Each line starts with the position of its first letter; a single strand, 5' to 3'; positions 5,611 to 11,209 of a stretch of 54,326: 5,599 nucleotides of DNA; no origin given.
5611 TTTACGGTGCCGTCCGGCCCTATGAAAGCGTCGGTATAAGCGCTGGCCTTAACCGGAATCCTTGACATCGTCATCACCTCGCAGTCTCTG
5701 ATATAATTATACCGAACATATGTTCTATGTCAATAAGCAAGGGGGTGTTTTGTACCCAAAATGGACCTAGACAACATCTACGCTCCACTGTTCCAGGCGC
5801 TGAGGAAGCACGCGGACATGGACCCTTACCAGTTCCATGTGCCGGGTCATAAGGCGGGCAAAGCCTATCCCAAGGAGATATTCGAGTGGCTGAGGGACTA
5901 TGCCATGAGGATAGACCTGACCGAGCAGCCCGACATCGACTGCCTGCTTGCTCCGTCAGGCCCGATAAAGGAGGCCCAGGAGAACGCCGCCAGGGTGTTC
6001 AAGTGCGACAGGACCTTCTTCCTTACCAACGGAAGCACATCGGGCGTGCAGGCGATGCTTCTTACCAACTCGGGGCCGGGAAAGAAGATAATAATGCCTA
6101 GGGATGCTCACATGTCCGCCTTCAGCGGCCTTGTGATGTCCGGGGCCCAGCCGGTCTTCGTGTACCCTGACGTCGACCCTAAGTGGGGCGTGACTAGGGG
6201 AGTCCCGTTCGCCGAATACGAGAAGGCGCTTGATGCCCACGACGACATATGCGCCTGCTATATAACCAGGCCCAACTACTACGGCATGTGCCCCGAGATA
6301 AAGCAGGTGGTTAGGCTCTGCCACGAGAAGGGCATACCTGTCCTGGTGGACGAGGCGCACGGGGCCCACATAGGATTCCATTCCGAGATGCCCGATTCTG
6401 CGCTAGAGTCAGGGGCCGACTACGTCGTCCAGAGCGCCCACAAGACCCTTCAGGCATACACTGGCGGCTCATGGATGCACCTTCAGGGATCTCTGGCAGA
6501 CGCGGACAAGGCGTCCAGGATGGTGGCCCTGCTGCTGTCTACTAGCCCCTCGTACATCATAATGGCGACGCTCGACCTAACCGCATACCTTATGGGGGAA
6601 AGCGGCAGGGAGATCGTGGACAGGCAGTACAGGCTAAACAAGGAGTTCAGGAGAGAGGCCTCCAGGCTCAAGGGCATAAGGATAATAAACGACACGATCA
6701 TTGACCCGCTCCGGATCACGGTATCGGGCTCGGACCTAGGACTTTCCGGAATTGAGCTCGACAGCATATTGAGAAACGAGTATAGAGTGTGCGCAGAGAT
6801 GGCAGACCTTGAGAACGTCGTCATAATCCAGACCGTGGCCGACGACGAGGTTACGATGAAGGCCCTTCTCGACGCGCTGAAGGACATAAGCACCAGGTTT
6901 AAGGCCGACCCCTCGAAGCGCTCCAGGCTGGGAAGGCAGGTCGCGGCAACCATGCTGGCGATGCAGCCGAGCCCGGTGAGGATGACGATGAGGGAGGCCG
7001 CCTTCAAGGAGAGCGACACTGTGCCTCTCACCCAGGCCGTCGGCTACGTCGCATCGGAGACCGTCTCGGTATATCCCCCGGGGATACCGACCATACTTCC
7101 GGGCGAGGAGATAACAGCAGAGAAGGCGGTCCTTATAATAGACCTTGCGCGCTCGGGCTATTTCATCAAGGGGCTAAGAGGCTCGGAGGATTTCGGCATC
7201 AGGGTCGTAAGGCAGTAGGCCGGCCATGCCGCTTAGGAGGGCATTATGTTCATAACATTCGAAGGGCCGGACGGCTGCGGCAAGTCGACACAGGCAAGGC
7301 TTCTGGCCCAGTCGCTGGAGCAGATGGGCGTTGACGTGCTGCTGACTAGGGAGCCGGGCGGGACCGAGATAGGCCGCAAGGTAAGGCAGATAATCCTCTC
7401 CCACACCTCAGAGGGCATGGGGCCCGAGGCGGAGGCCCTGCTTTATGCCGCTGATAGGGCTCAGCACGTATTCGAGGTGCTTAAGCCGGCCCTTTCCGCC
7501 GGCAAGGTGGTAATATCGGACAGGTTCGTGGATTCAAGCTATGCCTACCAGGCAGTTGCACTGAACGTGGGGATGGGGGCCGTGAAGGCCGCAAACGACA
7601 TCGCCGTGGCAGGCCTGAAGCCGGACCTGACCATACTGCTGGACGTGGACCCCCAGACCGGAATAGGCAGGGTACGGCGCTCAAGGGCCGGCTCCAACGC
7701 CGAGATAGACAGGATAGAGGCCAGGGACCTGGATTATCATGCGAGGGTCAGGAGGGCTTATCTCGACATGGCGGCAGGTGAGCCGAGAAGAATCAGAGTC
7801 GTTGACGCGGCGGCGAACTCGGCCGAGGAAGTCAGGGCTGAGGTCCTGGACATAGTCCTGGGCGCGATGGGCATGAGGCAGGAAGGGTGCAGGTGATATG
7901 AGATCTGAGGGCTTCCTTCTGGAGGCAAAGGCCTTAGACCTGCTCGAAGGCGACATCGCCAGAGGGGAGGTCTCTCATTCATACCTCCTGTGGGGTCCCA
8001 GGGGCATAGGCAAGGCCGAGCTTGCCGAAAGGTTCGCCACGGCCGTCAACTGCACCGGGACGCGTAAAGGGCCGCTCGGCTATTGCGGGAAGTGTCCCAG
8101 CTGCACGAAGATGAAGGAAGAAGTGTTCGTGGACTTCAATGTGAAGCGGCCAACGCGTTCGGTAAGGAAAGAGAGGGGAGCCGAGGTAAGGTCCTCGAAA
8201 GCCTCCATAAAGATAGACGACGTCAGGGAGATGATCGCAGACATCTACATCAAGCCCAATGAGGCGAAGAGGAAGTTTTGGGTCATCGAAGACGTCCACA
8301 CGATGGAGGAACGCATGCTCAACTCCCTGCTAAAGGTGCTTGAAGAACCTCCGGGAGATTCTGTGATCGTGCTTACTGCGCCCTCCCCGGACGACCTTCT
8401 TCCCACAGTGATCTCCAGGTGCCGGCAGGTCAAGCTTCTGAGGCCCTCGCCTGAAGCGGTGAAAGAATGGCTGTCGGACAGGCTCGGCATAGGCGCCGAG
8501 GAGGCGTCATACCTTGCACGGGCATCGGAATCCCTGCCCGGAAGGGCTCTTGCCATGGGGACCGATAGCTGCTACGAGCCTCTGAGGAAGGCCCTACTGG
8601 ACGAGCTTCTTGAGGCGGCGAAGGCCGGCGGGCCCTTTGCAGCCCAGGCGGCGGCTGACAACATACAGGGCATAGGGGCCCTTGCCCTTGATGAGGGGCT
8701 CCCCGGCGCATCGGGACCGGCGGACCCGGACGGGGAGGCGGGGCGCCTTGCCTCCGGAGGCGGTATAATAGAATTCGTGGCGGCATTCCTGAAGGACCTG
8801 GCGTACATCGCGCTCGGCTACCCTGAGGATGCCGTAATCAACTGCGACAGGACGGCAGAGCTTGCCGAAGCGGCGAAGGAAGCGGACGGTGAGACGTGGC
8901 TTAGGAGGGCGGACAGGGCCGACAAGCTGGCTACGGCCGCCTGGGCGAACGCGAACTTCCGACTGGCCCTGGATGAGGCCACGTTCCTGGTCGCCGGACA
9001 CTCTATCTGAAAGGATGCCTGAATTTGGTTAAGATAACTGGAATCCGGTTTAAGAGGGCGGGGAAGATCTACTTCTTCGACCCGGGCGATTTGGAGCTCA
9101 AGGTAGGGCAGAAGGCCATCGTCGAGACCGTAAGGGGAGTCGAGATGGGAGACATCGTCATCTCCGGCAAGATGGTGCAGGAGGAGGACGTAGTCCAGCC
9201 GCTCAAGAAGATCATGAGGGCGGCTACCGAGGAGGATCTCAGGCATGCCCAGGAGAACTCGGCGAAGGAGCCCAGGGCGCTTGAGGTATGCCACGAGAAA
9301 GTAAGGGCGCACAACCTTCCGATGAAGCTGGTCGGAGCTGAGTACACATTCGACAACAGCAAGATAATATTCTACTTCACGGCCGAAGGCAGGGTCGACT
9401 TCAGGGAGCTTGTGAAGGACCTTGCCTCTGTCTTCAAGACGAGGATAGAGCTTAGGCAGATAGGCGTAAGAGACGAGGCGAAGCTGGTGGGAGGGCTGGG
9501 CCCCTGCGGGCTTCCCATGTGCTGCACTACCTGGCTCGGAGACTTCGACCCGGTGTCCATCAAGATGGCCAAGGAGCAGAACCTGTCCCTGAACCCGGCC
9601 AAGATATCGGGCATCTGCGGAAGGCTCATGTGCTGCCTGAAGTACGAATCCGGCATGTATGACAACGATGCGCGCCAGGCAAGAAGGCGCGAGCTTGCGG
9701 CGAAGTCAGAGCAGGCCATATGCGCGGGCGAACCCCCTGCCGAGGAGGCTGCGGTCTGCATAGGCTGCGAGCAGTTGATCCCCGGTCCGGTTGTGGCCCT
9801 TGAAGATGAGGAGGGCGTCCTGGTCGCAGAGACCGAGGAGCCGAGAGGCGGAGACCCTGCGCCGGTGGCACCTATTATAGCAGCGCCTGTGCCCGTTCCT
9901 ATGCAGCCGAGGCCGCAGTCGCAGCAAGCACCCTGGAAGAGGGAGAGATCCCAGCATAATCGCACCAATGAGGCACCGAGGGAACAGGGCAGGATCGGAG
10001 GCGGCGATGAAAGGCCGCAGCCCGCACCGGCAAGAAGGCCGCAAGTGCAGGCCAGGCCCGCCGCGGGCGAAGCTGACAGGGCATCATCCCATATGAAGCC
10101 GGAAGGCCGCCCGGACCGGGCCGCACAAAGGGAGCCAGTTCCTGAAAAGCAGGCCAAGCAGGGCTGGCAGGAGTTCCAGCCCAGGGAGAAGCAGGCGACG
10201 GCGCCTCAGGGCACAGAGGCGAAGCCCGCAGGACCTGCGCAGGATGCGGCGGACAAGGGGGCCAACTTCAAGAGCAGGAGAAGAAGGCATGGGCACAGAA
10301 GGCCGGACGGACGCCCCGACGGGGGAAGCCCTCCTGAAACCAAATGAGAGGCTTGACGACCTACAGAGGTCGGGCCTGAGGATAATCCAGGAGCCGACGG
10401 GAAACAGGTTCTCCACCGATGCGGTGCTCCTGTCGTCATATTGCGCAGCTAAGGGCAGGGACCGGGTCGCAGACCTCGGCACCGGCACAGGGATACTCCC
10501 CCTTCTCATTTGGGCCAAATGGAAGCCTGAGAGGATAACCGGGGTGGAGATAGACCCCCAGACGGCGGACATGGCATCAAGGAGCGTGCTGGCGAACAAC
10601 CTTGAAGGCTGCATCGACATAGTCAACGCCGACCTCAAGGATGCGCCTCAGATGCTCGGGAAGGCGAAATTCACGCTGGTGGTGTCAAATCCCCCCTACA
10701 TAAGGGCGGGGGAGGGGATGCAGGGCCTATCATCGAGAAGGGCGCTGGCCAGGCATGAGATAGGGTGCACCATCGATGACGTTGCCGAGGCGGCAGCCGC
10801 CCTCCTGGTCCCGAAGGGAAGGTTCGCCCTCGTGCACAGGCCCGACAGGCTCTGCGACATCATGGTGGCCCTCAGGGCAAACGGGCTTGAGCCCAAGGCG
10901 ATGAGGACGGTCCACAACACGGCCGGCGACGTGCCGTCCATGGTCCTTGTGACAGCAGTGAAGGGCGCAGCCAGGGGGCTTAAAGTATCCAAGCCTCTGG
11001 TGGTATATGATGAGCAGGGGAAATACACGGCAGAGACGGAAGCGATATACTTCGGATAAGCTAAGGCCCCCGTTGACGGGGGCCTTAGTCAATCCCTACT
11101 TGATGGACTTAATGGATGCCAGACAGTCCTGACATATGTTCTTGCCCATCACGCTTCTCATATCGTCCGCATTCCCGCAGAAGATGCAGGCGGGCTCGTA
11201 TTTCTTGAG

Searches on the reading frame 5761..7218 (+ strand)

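Call 42: search_protein_families(library=pfam, proteins=[window:5761-7218:+], max_evalue=0.00001)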
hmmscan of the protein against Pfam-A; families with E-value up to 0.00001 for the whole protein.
window:5761-7218:+ (485 aa): 6 families
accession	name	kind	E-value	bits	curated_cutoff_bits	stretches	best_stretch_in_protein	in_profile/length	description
PF01276.26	OKR_DC_1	-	3.1e-72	244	27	1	9-315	2-332/417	Orn/Lys/Arg decarboxylase, major domain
PF03711.20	OKR_DC_1_C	-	1e-09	39.2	24.2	1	394-457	40-102/132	Orn/Lys/Arg decarboxylase, C-terminal domain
PF01041.23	DegT_DnrJ_EryC1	-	6.9e-07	29.2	19.8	1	88-202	45-150/360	DegT/DnrJ/EryC1/StrS aminotransferase family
PF05889.19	SepSecS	-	8.7e-07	28.4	21.1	1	106-243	100-238/389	O-phosphoseryl-tRNA(Sec) selenium transferase, SepSecS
PF00155.27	Aminotran_1_2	-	9.2e-07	28.8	19.7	1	70-242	45-235/361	Aminotransferase class I and II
PF00266.25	Aminotran_5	-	6.6e-06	25.8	21.5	0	70-230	46-203/371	Aminotransferase class-V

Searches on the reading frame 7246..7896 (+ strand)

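Call 42: search_protein_families(library=pfam, proteins=[window:7246-7896:+], max_evalue=0.00001)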
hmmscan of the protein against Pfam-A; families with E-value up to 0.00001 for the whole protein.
window:7246-7896:+ (216 aa): 1 family
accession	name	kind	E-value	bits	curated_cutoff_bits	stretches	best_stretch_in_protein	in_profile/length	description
PF02223.23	Thymidylate_kin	-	3.3e-51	174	27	1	5-199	1-184/185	Thymidylate kinase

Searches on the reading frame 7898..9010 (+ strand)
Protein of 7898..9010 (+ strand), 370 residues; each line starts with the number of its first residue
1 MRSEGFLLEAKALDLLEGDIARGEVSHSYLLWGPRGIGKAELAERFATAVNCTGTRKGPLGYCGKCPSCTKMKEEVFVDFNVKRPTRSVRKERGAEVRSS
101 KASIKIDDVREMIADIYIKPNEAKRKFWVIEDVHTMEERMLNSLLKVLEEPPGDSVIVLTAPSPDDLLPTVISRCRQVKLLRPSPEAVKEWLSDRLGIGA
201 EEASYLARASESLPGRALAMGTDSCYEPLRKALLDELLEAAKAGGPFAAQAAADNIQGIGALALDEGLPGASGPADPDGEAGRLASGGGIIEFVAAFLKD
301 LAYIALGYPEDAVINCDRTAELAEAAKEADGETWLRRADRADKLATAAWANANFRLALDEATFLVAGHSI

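Call 42: search_protein_families(library=pfam, proteins=[window:7898-9010:+], max_evalue=0.00001)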
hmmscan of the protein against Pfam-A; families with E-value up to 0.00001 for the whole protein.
window:7898-9010:+ (370 aa): 1 family
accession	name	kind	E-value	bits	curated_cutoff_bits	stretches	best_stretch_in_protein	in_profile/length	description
PF13177.12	DNA_pol3_delta2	-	1.6e-41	142.4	27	1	10-180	3-157/161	DNA polymerase III, delta subunit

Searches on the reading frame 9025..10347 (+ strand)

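Call 42: search_protein_families(library=pfam, proteins=[window:9025-10347:+], max_evalue=0.00001)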
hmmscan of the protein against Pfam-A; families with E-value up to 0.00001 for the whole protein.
window:9025-10347:+ (440 aa): 1 family
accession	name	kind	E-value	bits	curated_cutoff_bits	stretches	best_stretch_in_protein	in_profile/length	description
PF04468.17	PSP1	-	2.9e-39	133.7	27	1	61-146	1-86/86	PSP1 C-terminal conserved region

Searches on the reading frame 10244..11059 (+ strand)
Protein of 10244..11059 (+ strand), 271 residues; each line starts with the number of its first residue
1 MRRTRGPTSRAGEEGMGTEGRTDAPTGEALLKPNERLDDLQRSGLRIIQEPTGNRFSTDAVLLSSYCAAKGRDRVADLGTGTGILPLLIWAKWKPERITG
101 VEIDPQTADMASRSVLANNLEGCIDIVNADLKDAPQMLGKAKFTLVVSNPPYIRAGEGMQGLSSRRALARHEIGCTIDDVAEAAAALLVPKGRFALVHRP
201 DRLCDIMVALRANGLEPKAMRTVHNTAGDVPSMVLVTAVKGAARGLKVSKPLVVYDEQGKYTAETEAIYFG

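Call 42: search_protein_families(library=pfam, proteins=[window:10244-11059:+], max_evalue=0.00001)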
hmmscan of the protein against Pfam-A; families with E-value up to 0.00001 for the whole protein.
window:10244-11059:+ (271 aa): 4 families
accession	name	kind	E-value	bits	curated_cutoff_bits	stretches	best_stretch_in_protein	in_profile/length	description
PF05175.20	MTS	-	9e-11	42.1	23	1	63-155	23-111/170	Methyltransferase small domain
PF13649.12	Methyltransf_25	-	1.7e-06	29.1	27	1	75-148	1-70/97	Methyltransferase domain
PF06325.19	PrmA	-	2.2e-06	27.8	22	1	68-149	158-233/296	Ribosomal protein L11 methyltransferase (PrmA)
PF02475.24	TRM5-TYW2_MTfase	-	8.1e-06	26.3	28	0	70-135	35-100/164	TRM5/TYW2 methyltransferase domain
